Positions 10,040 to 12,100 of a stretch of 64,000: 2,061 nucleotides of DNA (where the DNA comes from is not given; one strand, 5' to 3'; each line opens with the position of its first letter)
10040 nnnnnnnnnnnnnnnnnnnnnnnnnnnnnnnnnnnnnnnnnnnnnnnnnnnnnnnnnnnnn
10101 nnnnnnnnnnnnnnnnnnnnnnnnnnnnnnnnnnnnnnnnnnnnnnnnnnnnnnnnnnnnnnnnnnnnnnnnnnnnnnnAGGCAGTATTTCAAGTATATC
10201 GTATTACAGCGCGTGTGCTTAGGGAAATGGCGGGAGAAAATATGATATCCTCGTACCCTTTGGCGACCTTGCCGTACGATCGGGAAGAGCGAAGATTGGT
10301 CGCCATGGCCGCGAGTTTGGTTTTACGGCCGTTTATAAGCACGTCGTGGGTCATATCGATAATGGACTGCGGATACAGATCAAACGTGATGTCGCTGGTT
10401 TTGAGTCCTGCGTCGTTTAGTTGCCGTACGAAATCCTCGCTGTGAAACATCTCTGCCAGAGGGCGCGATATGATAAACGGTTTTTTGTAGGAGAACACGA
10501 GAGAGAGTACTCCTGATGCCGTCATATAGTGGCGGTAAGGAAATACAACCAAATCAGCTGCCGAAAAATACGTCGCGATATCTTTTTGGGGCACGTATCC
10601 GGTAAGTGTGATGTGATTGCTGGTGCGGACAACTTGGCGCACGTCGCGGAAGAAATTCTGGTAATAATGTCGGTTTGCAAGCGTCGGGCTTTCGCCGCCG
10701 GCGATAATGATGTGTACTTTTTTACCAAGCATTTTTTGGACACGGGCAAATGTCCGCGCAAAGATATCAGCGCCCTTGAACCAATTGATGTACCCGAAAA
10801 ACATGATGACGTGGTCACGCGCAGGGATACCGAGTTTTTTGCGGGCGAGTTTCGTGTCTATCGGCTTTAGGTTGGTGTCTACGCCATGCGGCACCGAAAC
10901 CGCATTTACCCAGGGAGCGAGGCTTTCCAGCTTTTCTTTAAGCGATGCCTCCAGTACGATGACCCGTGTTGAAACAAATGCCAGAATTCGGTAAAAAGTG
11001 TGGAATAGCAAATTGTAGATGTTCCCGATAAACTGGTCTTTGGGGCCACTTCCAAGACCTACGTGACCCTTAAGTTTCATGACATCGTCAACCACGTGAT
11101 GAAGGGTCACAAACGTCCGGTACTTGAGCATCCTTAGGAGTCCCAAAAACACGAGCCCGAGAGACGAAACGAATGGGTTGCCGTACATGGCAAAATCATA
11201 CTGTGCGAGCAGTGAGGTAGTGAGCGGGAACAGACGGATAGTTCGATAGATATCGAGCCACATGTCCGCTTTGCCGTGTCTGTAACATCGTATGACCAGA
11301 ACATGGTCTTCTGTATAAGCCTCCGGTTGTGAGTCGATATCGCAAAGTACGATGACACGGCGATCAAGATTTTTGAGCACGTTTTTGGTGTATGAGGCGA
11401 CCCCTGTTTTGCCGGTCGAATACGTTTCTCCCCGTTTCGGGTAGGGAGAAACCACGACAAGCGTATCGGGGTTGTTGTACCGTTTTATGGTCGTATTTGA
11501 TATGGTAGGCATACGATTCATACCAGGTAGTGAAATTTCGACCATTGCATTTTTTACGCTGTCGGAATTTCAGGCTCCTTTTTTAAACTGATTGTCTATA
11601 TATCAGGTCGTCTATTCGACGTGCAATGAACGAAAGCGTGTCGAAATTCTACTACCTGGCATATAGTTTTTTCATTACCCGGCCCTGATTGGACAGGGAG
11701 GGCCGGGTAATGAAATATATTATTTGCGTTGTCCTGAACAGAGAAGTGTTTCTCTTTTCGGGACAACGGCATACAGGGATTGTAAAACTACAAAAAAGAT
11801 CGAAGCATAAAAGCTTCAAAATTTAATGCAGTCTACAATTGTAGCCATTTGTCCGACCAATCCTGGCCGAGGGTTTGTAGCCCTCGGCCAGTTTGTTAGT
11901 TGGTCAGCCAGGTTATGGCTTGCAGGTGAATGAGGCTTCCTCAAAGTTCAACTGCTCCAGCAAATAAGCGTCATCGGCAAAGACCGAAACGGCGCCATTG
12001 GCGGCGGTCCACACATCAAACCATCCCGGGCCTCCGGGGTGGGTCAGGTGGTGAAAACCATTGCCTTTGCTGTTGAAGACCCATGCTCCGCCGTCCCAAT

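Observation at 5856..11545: Minus-strand GT operon: GT4, then a PMT/ArnT-like GT-C, then a ~1000 aa GT-C-like membrane protein with an 8 nt start/stop overlap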

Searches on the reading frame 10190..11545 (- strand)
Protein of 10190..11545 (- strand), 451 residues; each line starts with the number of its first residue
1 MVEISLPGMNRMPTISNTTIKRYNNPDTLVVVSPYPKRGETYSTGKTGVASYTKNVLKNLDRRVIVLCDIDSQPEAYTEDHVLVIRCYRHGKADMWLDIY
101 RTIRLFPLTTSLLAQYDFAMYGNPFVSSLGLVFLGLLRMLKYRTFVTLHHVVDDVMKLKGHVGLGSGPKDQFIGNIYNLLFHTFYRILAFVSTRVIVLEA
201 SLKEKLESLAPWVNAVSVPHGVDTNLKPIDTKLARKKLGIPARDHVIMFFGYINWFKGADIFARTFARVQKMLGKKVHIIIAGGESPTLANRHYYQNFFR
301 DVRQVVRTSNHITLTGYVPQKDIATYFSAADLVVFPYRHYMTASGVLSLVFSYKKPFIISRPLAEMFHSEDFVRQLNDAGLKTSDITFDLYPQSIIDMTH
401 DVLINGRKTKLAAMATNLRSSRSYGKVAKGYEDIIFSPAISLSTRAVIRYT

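Call 3: search_protein_families(library=pfam, proteins=[window:10190-11545:-], max_evalue=1)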
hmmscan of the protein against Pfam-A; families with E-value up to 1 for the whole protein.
window:10190-11545:- (451 aa): 3 families
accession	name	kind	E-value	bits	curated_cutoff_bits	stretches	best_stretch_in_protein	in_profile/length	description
PF13692.12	Glyco_trans_1_4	-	6.2e-12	46.4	27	1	245-361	2-107/142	Glycosyl transferases group 1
PF00534.26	Glycos_transf_1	-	1.9e-09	37.8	26.4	1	232-337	3-100/172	Glycosyl transferases group 1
PF13439.12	Glyco_transf_4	-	1.5e-06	28.8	28.5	1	48-225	3-169/170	Glycosyltransferase Family 4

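Call 4: search_protein_families(library=ncbifam, proteins=[window:10190-11545:-], max_evalue=1)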
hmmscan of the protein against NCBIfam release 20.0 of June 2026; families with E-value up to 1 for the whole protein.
window:10190-11545:- (451 aa): 10 families
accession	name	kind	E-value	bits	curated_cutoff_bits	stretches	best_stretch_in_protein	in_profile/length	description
TIGR03449.1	mycothiol_MshA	equivalog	9.6e-13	47.8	462.5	1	218-337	193-311/406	D-inositol-3-phosphate glycosyltransferase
NF012028.0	PRK15484.1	subfamily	1.9e-10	40.4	618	1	192-435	140-375/380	lipopolysaccharide N-acetylglucosaminyltransferase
TIGR04157.1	glyco_rSAM_CFB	subfamily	8.7e-09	34.8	400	1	216-369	196-341/406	TIGR04157 family glycosyltransferase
NF038295.1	EPS_HpsP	equivalog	1.5e-08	34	550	1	216-337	179-295/388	hormogonium polysaccharide biosynthesis glycosyltransferase HpsP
TIGR04047.1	MSMEG_0565_glyc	hypoth_equivalog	5.3e-07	29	259.85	1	212-336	158-283/373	MSMEG_0565 family glycosyltransferase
TIGR04063.1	stp3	hypoth_equivalog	3e-05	23.1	442.05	1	226-338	197-298/397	TIGR04063 family PEP-CTERM/XrtA system glycosyltransferase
NF047684.1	TeichurnBiosyTuaC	equivalog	6.5e-05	22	550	1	193-337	166-298/391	teichuronic acid biosynthesis protein TuaC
NF041876.1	EPS_EpsE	equivalog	0.0019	17.5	400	1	196-336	170-302/389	exopolysaccharide biosynthesis GT4 family glycosyltransferase EpsE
NF053513.1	Gtran_IagA_BgsA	equivalog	0.061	12.3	460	1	300-337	204-243/333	LTA glycolipid anchor biosynthesis glycosyltransferase, IagA/BgsA family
NF038229.1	Glyco4_Geo_Pelo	equivalog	0.13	11.2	400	1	193-334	111-242/338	GPMC system family 4 glycosyltransferase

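Call 45: search_solved_structures(query=A3, max_evalue=0.001, show_alignments=3)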
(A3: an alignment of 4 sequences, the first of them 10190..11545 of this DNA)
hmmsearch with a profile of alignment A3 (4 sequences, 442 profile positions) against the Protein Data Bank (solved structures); distinct sequences matched with E-value up to 0.001: 2.
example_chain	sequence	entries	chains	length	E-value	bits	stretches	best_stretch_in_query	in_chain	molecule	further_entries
3c4q_A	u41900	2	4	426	7.7e-05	25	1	200-324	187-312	Predicted glycosyltransferases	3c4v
3c48_A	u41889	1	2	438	8.2e-05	24.9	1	200-324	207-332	Predicted glycosyltransferases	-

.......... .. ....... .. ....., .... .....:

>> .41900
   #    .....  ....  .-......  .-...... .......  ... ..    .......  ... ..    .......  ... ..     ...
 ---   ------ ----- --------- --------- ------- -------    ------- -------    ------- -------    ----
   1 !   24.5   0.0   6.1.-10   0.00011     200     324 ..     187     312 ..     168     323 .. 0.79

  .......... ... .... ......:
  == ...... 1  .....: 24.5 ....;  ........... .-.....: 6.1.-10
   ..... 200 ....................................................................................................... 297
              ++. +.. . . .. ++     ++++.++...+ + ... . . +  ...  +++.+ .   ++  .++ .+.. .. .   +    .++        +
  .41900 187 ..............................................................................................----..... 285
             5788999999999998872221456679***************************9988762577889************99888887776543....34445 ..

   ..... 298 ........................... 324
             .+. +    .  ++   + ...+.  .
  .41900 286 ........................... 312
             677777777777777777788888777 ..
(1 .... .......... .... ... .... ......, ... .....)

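Call 68: find_homologous_proteins(query=window:10190-11545:-)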
Query window:10190-11545:- (451 aa): 256 proteins with E <= 0.001 among 7790 candidates; the best 120 are listed.
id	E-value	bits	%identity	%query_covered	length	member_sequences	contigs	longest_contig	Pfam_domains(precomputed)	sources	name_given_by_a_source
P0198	0.0e+0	1020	100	100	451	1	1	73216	PF00534.27,PF13439.13,PF13692.13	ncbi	-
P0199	8.4e-269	910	90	98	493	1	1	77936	PF00534.27,PF13439.13,PF13692.13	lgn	-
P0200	7.1e-262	887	87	98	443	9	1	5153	PF00534.27,PF13692.13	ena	-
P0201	3.0e-259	878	86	98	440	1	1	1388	PF00534.27,PF13692.13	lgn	-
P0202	4.6e-258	874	86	98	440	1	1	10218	PF00534.27,PF13692.13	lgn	-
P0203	1.9e-257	872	86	98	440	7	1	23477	PF00534.27,PF13692.13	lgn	-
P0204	1.7e-241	820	80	98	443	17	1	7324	PF00534.27,PF13692.13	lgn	-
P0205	6.3e-226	768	74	98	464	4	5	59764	PF00534.27,PF13439.13,PF13692.13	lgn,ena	-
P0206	1.3e-225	767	72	98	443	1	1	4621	PF00534.27,PF13439.13,PF13692.13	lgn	-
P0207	2.1e-223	760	73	98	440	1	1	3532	PF00534.27,PF13692.13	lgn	-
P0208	4.6e-218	743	74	98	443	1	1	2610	PF00534.27,PF13692.13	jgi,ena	-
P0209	3.3e-215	733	75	96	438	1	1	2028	PF00534.27,PF13692.13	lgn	-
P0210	1.7e-211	721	73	95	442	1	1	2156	PF00534.27,PF13692.13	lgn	-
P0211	2.7e-206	704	70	98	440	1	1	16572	PF00534.27,PF13692.13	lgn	-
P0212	2.0e-205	701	69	97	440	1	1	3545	PF00534.27,PF13439.13,PF13692.13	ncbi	-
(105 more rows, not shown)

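Call 71: search_solved_structures(query=A4, max_evalue=0.01, show_alignments=2)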
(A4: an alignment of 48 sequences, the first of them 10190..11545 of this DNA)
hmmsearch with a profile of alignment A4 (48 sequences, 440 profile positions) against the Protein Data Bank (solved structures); distinct sequences matched with E-value up to 0.01: 3.
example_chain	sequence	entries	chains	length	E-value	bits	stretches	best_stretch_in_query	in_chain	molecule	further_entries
3c4q_A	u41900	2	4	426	4.1e-05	25.8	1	198-324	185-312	Predicted glycosyltransferases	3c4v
3c48_A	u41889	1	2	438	4.4e-05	25.7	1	198-324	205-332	Predicted glycosyltransferases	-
6kih_A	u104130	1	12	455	0.0013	20.8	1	182-324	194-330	Tll1590 protein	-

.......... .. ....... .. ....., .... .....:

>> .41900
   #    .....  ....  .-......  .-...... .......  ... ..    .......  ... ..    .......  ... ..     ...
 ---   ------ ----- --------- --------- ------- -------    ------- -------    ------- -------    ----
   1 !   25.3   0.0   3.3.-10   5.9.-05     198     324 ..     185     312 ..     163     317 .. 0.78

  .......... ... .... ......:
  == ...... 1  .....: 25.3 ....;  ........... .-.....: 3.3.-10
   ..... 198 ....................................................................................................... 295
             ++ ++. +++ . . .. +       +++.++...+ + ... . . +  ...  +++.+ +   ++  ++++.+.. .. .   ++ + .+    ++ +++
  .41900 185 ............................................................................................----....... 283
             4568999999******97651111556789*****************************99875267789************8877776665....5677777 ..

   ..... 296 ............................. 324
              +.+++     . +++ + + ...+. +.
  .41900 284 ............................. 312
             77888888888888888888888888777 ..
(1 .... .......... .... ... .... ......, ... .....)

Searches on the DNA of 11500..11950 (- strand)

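Call 115: search_rna_families(source=window, start=11500, end=11950, threshold=evalue, max_evalue=10)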
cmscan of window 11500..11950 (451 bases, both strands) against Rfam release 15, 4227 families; matches with E-value up to 10: 13.
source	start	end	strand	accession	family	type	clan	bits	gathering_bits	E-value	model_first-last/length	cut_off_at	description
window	11661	11720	-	RF04112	MIR5512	Gene; miRNA;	-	24.2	139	0.031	1-132/132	no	MIR5512 microRNA precursor family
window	11659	11729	+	RF04112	MIR5512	Gene; miRNA;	-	23.8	139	0.041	1-132/132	no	MIR5512 microRNA precursor family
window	11723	11775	+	RF03973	mir-5615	Gene; miRNA;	-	20.3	82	0.18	1-61/61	no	mir-5615 microRNA precursor family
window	11718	11774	-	RF03375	MIR1094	Gene; miRNA;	-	19.3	80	0.21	1-104/104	no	MIR1094 microRNA precursor family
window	11720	11774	-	RF03973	mir-5615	Gene; miRNA;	-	19.1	82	0.38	1-61/61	no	mir-5615 microRNA precursor family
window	11678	11707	+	RF03366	mir-3122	Gene; miRNA;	-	17.7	92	1.7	1-73/73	no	mir-3122 microRNA precursor family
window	11661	11725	+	RF04010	mir-3003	Gene; miRNA;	-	17.7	70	2.7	1-76/76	no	mir-3003 microRNA precursor family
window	11849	11918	+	RF01016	mir-584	Gene; miRNA;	-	17.5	80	0.89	1-97/97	no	mir-584 microRNA precursor family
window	11652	11734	+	RF01731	TwoAYGGAY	Cis-reg;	CL00106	17.2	43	7.3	1-168/168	no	TwoAYGGAY RNA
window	11712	11798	-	RF02256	adapt33_2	Gene; lncRNA;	-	17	60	4.8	1-71/71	no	Adaptive response 33 conserved region 2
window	11728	11811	-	RF02109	DLEU2_5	Gene; lncRNA;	-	15.8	40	3.9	1-84/84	no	Deleted in lymphocytic leukemia 2 conserved region 5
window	11768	11819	-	RF01890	lincRNA-p21_2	Gene; lncRNA;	-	13.7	70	5.4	1-52/52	no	LincRNA-p21 conserved region 2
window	11670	11715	+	RF03952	mir-3718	Gene; miRNA;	-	13.4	78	10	1-92/92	no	mir-3718 microRNA precursor family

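Call 116: build_rna_model(alignment_id=A10)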
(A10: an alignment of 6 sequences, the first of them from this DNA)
Model R1 built from alignment A10 (6 sequences, 198 columns); structure: RNAalifold consensus.
model positions 196; base pairs 67; branch points 2; effective number of sequences 0.76; information 0.59 bits per position. Calibrated on 0.2 Mb of random sequence (short: E-values are rough).
structure used (alignment columns):
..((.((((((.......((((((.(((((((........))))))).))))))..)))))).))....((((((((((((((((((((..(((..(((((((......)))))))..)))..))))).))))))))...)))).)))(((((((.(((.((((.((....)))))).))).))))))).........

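Call 117: search_with_rna_model(model_id=R1, sources=[window, L001, L004, L006, L008, L009, L010, L011, L013, L014, L015, L016, L017, L018, L019, L020, L021, L022, L023, L024, L025, L026, L027, L028, L029, L030, L031, L032, L033, L034, L035, L036, L037, L038], max_evalue=1)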
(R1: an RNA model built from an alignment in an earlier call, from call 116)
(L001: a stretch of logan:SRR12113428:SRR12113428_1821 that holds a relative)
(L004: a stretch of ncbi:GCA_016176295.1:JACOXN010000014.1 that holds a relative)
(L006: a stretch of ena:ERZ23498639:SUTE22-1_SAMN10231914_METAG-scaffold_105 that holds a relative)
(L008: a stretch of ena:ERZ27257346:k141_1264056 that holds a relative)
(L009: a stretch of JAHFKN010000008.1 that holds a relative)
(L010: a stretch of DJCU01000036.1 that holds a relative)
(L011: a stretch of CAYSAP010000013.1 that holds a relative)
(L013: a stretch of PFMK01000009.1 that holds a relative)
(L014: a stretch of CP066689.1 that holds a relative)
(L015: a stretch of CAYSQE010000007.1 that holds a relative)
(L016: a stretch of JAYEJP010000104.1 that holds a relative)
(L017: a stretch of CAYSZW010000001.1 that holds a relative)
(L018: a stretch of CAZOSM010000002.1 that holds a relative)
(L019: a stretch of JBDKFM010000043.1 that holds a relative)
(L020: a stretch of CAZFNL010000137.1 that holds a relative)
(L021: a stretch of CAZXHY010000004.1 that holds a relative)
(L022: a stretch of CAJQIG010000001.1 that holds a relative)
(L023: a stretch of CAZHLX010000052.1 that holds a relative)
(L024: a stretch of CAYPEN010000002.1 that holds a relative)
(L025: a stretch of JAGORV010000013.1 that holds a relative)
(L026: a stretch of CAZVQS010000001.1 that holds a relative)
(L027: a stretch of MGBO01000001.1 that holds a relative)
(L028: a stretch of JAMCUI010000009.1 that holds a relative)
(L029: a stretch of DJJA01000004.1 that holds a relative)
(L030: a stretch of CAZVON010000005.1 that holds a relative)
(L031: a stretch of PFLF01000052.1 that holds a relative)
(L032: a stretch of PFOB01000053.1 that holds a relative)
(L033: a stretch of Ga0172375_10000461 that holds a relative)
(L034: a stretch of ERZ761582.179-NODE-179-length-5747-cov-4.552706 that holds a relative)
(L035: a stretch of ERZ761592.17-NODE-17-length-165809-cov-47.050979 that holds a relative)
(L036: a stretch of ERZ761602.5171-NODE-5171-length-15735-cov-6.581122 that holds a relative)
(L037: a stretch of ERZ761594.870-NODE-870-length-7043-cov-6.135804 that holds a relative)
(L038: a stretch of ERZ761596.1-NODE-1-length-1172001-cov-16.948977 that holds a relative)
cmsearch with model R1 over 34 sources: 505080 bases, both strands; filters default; matches with E-value up to 1: 39.
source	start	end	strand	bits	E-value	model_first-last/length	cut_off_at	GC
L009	6361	6556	+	239.1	1e-53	1-196/196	no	0.43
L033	1867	2063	+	228.3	3.5e-51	1-196/196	no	0.44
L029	6297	6491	+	222.7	7.2e-50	1-196/196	no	0.43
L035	3343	3537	+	222.7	7.2e-50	1-196/196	no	0.43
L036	12398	12592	+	222.7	7.2e-50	1-196/196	no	0.43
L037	810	1004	+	222.7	7.2e-50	1-196/196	no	0.43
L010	6434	6630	+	219.3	4.5e-49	1-196/196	no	0.43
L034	2502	2698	+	219.3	4.5e-49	1-196/196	no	0.43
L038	4439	4635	-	219.3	4.5e-49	1-196/196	no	0.43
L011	3074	3268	+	214.2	7.1e-48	1-196/196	no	0.42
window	11719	11912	-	211.5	3.1e-47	1-196/196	no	0.43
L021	6448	6642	+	180.3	6.4e-40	1-196/196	no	0.38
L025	6447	6641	+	109.8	2.1e-23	1-196/196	no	0.41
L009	6499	6600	-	41.3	2.4e-07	1-196/196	no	0.48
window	11675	11776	+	40.3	4.1e-07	1-196/196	no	0.48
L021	6584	6732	-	36.2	3.8e-06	1-196/196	no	0.36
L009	6379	6414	-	30.2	9.4e-05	19-54/196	no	0.61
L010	6572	6723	-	29.1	0.00017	1-196/196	no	0.39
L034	2640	2791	-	29.1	0.00017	1-196/196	no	0.39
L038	4346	4497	+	29.1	0.00017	1-196/196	no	0.39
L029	6315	6350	-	27.8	0.00035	19-54/196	no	0.64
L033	1885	1920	-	27.8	0.00035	19-54/196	no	0.64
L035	3361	3396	-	27.8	0.00035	19-54/196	no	0.64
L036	12416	12451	-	27.8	0.00035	19-54/196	no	0.64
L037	828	863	-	27.8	0.00035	19-54/196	no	0.64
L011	3092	3127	-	26.6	0.00068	19-54/196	no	0.61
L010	6452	6487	-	26.5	0.00072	19-54/196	no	0.64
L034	2520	2555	-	26.5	0.00072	19-54/196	no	0.64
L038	4582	4617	+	26.5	0.00072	19-54/196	no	0.64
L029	6443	6482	-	26.4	0.00076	148-187/196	no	0.45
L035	3489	3528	-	26.4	0.00076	148-187/196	no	0.45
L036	12544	12583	-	26.4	0.00076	148-187/196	no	0.45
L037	956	995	-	26.4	0.00076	148-187/196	no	0.45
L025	6435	6513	-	22.3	0.0067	1-196/196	no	0.44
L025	6585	6741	-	21.3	0.012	1-196/196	no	0.37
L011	3220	3259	-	19.7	0.027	148-187/196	no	0.43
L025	811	850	+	18.2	0.063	149-186/196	no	0.35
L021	3677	3714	+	14.1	0.57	150-185/196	no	0.39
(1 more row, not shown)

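Call 118: search_with_rna_model(model_id=R1, sources=[window, L009, L010, L011, L021, L025, L029, L033], max_evalue=1e-15, make_alignment=true, show_alignments=0)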
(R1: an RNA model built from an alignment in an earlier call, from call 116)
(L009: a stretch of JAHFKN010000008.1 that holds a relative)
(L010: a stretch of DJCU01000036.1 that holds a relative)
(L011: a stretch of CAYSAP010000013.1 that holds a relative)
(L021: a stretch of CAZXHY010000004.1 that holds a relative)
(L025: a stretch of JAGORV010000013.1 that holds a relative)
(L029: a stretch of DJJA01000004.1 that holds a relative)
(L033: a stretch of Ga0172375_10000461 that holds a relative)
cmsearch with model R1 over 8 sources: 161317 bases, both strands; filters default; matches with E-value up to 1e-15: 8.
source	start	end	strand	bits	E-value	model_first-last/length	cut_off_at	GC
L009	6361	6556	+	239.1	3.3e-54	1-196/196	no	0.43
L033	1867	2063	+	228.3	1.1e-51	1-196/196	no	0.44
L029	6297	6491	+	222.7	2.3e-50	1-196/196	no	0.43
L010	6434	6630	+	219.3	1.4e-49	1-196/196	no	0.43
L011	3074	3268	+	214.2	2.3e-48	1-196/196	no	0.42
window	11719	11912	-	211.5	9.9e-48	1-196/196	no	0.43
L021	6448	6642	+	180.3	2e-40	1-196/196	no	0.38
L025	6447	6641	+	109.8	6.6e-24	1-196/196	no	0.41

Alignment A11: 8 matches aligned to the model, 204 columns, each read 5' to 3' on its own strand. Consensus structure (alignment columns), stored with it:
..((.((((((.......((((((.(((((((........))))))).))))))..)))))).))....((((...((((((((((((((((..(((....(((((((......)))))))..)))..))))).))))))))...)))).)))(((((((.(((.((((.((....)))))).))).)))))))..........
